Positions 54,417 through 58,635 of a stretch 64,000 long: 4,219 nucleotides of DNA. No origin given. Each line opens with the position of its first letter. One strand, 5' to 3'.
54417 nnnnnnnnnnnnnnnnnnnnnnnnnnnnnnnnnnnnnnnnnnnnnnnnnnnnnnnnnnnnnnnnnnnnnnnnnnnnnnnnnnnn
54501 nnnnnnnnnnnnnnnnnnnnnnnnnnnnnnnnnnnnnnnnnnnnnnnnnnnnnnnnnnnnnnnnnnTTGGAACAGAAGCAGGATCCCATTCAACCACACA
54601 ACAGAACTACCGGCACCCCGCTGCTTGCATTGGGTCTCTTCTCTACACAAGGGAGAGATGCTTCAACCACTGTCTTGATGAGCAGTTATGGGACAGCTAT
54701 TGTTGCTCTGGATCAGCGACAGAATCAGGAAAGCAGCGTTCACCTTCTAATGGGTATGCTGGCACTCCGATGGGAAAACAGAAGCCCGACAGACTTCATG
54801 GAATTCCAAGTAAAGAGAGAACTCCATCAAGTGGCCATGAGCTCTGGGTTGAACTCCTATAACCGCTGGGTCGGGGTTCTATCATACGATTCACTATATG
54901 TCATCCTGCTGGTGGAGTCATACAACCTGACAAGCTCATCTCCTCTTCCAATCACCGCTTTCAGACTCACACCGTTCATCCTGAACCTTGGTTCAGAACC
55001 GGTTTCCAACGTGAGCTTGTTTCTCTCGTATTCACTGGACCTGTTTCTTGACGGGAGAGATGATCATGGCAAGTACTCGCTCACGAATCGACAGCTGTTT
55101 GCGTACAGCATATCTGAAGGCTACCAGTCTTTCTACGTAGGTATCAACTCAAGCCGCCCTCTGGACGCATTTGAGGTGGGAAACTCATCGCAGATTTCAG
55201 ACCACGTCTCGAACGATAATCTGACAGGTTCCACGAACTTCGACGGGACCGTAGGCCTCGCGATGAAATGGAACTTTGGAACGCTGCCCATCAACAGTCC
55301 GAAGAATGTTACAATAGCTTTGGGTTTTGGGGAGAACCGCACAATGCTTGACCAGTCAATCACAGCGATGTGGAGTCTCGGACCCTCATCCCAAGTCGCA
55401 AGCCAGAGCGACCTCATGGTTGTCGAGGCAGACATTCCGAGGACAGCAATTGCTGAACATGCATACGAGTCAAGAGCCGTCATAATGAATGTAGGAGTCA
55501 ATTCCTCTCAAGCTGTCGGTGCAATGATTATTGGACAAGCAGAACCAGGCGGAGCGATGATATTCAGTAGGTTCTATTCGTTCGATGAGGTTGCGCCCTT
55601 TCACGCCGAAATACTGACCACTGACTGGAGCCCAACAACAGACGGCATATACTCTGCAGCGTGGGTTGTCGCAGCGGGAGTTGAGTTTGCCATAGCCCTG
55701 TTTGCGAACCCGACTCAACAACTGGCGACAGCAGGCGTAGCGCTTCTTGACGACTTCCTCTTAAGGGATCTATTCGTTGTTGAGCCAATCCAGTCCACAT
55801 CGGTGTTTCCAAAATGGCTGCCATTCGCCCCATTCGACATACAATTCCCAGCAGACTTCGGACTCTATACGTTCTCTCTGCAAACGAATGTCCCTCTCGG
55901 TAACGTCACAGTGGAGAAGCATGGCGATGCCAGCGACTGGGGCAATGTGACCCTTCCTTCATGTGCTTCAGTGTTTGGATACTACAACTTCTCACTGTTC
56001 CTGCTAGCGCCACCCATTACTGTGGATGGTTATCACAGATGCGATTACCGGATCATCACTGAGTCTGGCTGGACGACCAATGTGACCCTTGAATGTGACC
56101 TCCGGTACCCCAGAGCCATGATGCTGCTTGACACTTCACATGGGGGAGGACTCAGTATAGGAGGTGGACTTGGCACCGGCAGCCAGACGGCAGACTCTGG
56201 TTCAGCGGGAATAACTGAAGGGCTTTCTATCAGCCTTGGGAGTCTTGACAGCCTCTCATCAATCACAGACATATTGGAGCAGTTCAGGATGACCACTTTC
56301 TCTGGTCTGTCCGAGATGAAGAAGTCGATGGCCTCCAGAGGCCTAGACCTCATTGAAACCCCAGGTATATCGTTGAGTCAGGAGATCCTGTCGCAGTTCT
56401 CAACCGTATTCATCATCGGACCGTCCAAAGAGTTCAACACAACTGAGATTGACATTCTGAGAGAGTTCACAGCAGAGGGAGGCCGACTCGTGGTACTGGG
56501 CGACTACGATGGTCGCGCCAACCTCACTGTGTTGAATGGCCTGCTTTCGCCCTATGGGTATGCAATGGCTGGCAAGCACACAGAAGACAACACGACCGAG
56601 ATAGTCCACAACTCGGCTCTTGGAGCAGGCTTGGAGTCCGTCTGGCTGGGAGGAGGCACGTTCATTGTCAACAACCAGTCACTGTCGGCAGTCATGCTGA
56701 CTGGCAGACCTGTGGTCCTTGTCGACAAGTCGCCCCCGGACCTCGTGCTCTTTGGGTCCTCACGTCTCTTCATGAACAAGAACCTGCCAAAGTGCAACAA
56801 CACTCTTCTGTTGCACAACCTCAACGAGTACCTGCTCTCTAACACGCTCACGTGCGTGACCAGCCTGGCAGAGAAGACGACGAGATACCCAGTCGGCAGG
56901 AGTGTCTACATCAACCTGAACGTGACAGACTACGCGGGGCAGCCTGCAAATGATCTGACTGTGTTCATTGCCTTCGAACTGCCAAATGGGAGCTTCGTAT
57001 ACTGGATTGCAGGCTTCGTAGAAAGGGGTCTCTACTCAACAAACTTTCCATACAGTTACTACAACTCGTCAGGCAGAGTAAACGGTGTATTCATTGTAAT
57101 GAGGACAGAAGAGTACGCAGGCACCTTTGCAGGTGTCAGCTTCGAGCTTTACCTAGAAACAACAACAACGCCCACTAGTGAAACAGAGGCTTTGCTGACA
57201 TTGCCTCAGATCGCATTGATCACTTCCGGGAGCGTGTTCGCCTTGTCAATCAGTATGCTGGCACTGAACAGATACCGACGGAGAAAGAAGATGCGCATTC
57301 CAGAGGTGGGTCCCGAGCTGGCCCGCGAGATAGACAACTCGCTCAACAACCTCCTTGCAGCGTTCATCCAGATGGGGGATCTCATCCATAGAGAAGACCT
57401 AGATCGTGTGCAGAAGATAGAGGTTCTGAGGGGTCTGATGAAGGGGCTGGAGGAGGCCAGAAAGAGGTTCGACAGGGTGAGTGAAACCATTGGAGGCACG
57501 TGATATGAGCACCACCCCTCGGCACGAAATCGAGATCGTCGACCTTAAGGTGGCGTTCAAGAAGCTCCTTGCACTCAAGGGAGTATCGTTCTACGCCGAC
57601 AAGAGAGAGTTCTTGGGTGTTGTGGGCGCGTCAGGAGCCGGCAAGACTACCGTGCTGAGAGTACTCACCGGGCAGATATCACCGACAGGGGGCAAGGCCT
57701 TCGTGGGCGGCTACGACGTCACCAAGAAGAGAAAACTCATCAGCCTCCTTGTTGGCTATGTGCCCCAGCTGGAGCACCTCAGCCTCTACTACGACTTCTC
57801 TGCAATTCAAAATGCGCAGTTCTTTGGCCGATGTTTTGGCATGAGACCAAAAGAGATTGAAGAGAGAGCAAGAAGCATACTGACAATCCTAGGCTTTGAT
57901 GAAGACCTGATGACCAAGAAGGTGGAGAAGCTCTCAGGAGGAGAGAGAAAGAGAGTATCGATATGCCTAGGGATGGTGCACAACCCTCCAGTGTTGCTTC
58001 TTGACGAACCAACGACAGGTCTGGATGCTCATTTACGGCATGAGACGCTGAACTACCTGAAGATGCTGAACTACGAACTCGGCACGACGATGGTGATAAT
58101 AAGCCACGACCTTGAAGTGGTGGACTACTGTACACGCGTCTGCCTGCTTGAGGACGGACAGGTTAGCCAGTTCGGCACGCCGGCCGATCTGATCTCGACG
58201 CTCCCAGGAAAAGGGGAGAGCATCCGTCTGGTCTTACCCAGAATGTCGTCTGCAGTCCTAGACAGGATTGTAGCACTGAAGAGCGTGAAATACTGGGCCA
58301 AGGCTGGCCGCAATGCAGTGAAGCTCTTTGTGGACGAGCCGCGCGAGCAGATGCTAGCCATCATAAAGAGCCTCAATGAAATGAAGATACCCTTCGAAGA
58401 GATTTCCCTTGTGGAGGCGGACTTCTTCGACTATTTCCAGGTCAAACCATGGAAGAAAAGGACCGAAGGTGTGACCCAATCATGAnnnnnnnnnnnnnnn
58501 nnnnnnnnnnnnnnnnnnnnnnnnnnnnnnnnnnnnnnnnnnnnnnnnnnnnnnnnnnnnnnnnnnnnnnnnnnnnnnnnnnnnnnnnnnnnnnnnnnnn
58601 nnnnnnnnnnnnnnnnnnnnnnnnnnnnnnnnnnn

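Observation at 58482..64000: Giant open-ended ORF missing from the ORF track: integrin-alpha-like propeller followed by dozens of thrombospondin-type-3-like repeats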

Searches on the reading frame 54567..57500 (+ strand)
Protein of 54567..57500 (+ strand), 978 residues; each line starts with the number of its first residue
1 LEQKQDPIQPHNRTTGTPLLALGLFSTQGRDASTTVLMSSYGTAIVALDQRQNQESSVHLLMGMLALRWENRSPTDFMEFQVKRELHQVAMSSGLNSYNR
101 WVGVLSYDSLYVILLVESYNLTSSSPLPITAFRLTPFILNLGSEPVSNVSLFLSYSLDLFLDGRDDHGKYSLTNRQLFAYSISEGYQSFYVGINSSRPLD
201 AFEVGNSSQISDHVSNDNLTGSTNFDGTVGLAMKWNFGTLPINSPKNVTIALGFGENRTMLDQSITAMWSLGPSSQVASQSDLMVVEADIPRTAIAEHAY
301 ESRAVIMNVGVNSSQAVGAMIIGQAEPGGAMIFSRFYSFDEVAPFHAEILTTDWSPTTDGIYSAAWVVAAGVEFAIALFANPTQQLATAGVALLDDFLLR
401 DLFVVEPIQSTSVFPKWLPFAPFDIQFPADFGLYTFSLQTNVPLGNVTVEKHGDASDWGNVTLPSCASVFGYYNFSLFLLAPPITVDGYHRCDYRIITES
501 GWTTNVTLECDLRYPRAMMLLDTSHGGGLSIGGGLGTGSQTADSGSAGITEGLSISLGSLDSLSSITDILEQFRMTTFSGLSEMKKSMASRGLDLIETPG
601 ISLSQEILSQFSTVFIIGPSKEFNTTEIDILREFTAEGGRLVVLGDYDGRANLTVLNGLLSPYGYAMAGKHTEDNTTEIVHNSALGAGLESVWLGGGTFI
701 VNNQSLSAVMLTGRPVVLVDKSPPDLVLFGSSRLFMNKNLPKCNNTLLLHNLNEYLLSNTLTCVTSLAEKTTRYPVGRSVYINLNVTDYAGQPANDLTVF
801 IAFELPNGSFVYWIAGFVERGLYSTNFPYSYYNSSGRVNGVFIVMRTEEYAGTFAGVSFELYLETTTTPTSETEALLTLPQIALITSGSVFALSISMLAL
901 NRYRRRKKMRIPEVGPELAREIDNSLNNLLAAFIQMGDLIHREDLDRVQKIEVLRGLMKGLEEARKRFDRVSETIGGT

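Call 84: find_homologous_proteins(query=window:54567-57500:+, max_evalue=0.001)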
Query window:54567-57500:+ (978 aa): 152 proteins with E <= 0.001 among 8000 candidates; the best 120 are listed.
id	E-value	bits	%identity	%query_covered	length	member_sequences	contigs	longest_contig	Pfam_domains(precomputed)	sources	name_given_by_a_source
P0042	0.0e+0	2049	93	100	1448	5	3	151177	PF14258.13,PF00082.28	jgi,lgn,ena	-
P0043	0.0e+0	1990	90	100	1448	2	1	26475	PF14258.13,PF00082.28,PF23355.2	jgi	-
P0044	0.0e+0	1586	72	99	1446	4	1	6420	PF14258.13,PF00082.28,PF23355.2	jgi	-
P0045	0.0e+0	1552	70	99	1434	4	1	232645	PF00082.28,PF23355.2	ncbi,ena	-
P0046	0.0e+0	1339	60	100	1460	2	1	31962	PF00082.28,PF23355.2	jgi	jgi:subtilisin family serine protease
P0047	0.0e+0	1322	60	100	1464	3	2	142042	PF14258.13,PF00082.28,PF23355.2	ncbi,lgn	-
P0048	0.0e+0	1320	60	100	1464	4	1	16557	PF00082.28,PF23355.2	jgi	jgi:subtilisin family serine protease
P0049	0.0e+0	1319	61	100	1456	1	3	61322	PF00082.28,PF23355.2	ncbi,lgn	ncbi:MAG: S8 family serine peptidase [Candidatus Thorarchaeota archaeon]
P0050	0.0e+0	1315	60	100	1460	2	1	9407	PF00082.28,PF23355.2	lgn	-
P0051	0.0e+0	1312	59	100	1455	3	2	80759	PF00082.28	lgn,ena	-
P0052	0.0e+0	1311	59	100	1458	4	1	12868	PF00082.28,PF23355.2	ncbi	ncbi:MAG: S8 family serine peptidase [Promethearchaeota archaeon]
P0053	0.0e+0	1311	60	100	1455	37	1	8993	PF00082.28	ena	-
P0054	0.0e+0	1306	59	100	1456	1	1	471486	PF00082.28,PF23355.2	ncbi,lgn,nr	ncbi:MAG: hypothetical protein EAX81_00765 [Candidatus Thorarchaeota archaeon]|nr:hypothetical prote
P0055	0.0e+0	1305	59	100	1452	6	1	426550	PF00082.28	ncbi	-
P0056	0.0e+0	1303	59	100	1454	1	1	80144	PF00082.28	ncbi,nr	ncbi:hypothetical protein EU537_05830 [Candidatus Thorarchaeota archaeon]|nr:MAG: hypothetical prote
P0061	0.0e+0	1289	59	100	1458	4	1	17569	PF00082.28,PF23355.2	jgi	jgi:subtilisin family serine protease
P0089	0.0e+0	1257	58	99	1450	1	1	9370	PF00082.28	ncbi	-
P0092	0.0e+0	1254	58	100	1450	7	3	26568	PF14258.13,PF00082.28,PF23355.2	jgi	jgi:subtilisin family serine protease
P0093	0.0e+0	1254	58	100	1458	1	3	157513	PF14258.13,PF00082.28,PF23355.2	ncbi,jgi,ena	-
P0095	0.0e+0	1252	57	100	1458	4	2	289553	PF14258.13,PF00082.28,PF23355.2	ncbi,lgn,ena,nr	ncbi:MAG: S8 family serine peptidase [Candidatus Thorarchaeota archaeon]|nr:MAG: hypothetical protei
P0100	0.0e+0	1248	57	100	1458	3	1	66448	PF14258.13,PF00082.28,PF23355.2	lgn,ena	-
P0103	0.0e+0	1247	57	100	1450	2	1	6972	PF14258.13,PF00082.28,PF23355.2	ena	-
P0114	0.0e+0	1238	57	100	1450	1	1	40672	PF14258.13,PF00082.28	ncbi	ncbi:MAG: S8 family serine peptidase [Candidatus Thorarchaeota archaeon]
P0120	0.0e+0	1233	56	100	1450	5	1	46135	PF14258.13,PF00082.28,PF23355.2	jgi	jgi:subtilisin family serine protease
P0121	0.0e+0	1231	56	100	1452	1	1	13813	PF00082.28,PF23355.2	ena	-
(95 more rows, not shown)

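Call 85: find_encoding_contigs(protein=P0042, flank=10000, max_places=5)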
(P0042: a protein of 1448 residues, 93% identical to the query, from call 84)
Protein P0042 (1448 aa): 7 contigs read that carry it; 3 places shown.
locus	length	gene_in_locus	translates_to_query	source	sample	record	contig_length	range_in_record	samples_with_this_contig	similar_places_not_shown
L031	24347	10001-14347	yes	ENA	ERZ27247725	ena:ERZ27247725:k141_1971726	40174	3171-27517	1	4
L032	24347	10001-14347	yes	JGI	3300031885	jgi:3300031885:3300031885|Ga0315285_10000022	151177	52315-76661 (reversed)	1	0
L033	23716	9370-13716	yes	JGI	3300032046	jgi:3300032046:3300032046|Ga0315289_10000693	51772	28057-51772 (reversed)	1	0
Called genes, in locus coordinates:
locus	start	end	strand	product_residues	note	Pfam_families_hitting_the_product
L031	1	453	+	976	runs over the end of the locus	PF01074:Glyco_hydro_38N, PF09261:Alpha-mann_mid, PF07748:Glyco_hydro_38C, PF17677:Glyco_hydro38C2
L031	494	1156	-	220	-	PF01555:N6_N4_Mtase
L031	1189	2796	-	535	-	PF00890:FAD_binding_2, PF02910:Succ_DH_flav_C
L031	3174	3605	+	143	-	-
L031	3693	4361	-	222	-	PF13424:TPR_12 (weak)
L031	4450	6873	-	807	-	-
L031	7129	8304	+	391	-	PF12698:ABC2_membrane_3, PF01061:ABC2_membrane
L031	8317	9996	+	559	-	PF00005:ABC_tran, PF13401:AAA_22 (faint), PF13304:AAA_21 (weak)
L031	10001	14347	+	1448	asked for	PF00082:Peptidase_S8, PF14258:DUF4350 (faint)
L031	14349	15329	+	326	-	PF00005:ABC_tran, PF13304:AAA_21 (faint)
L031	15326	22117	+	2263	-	-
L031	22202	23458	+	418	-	-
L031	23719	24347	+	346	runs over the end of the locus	PF00291:PALP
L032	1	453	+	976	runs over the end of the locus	PF01074:Glyco_hydro_38N, PF09261:Alpha-mann_mid, PF07748:Glyco_hydro_38C, PF17677:Glyco_hydro38C2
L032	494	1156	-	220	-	PF01555:N6_N4_Mtase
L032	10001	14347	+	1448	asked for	PF00082:Peptidase_S8, PF14258:DUF4350 (faint)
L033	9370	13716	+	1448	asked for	PF00082:Peptidase_S8, PF14258:DUF4350 (faint)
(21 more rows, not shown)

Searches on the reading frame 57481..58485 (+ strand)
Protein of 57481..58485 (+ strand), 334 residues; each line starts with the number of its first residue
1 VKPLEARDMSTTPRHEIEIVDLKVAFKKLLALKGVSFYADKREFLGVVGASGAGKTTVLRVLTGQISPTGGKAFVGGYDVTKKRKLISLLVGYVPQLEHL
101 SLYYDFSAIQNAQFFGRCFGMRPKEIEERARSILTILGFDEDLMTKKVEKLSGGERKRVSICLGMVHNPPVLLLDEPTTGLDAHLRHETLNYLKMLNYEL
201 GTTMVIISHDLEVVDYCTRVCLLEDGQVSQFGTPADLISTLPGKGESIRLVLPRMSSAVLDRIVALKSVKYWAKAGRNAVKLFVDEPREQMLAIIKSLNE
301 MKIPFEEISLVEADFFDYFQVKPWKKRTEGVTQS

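Call 4: search_protein_families(library=pfam, proteins=[window:57481-58485:+], max_evalue=0.01)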
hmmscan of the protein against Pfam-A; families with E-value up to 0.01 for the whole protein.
window:57481-58485:+ (334 aa): 5 families
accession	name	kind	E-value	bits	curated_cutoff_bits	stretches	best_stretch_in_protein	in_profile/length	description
PF00005.33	ABC_tran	-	2.7e-26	93.3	25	1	32-179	1-137/137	ABC transporter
PF13304.12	AAA_21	-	8e-06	26.6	27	0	161-215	251-304/304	AAA domain, putative AbiEii toxin, Type IV TA system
PF02463.25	SMC_N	-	0.00043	20.2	40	0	149-219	135-207/220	RecF/RecN/SMC N terminal domain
PF13191.12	AAA_16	-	0.0027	18.7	32.6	1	43-91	25-64/167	AAA ATPase domain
PF13401.12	AAA_22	-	0.0041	17.9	27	0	41-93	4-54/130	AAA domain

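Call 10: find_encoding_contigs(protein=window:57505-58485:+, flank=10000, max_places=6)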
Protein window:57505-58485:+ (326 aa): no gene with exactly this product is on record in the collection.

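Call 11: find_encoding_contigs(protein=window:57481-58485:+, flank=10000, max_places=6)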
Protein window:57481-58485:+ (334 aa): no gene with exactly this product is on record in the collection.

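Call 73: search_protein_families(library=ncbifam, proteins=[window:57505-58485:+], max_evalue=0.001)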
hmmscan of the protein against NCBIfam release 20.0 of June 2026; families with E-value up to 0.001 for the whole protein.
window:57505-58485:+ (326 aa): 188 families (the best 25 are shown)
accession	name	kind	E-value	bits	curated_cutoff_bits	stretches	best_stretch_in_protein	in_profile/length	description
TIGR01188.1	drrA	subfamily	2e-52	178.4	312.45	1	18-305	3-291/302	daunorubicin resistance ABC transporter, ATP-binding protein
TIGR04521.1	ECF_ATPase_2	equivalog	1.8e-43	148.6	330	1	22-248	19-250/279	energy-coupling factor transporter ATPase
NF033858.1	ABC2_perm_RbbA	equivalog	1.5e-39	135.6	1050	1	7-231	265-486/909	ribosome-associated ATPase/putative transporter RbbA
NF010059.0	PRK13536.1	equivalog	1.3e-38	132.6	549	1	6-231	41-263/342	nodulation factor ABC transporter ATP-binding protein NodI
TIGR03522.1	GldA_ABC_ATP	equivalog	1.8e-38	132.7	402.6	1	9-291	3-277/301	gliding motility-associated ABC transporter ATP-binding subunit GldA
TIGR03864.1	PQQ_ABC_ATP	hypoth_equivalog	3.9e-38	131.2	302.25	1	9-234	2-224/236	ABC transporter, ATP-binding subunit, PQQ-dependent alcohol dehydrogenase system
NF007082.0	PRK09536.1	equivalog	4.3e-38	131.4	537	1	9-231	4-228/402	corrinoid ABC transporter ATPase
NF010060.0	PRK13537.1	equivalog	2.4e-37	128.5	521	1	8-232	15-236/314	nodulation factor ABC transporter ATP-binding protein NodI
NF040933.2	ABC_arch_GlcV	equivalog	8.1e-37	126.9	450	1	13-231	7-231/357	glucose ABC transporter ATP-binding protein GlcV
TIGR01288.1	nodI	equivalog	4.3e-36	124.5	424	1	9-231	5-224/303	nodulation factor ABC transporter ATP-binding protein NodI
NF043075.1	MMSYN1_0197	equivalog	4.6e-35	121.2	550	1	9-229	3-220/341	spermidine/putrescine ABC transporter ATP-binding protein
NF006987.0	PRK09452.1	equivalog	5.9e-35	120.6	482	1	9-229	18-235/378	spermidine/putrescine ABC transporter ATP-binding protein PotA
TIGR02211.1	LolD_lipo_ex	equivalog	1.6e-34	119.3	307.75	1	21-221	18-220/221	lipoprotein-releasing ABC transporter ATP-binding protein LolD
NF010171.0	PRK13652.1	equivalog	1.7e-34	119.2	476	1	7-252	2-250/277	cobalt transporter ATP-binding subunit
TIGR01186.1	proV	subfamily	4.6e-34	118.1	326.6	1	22-286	7-279/363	betaine/proline/choline family ABC transporter ATP-binding protein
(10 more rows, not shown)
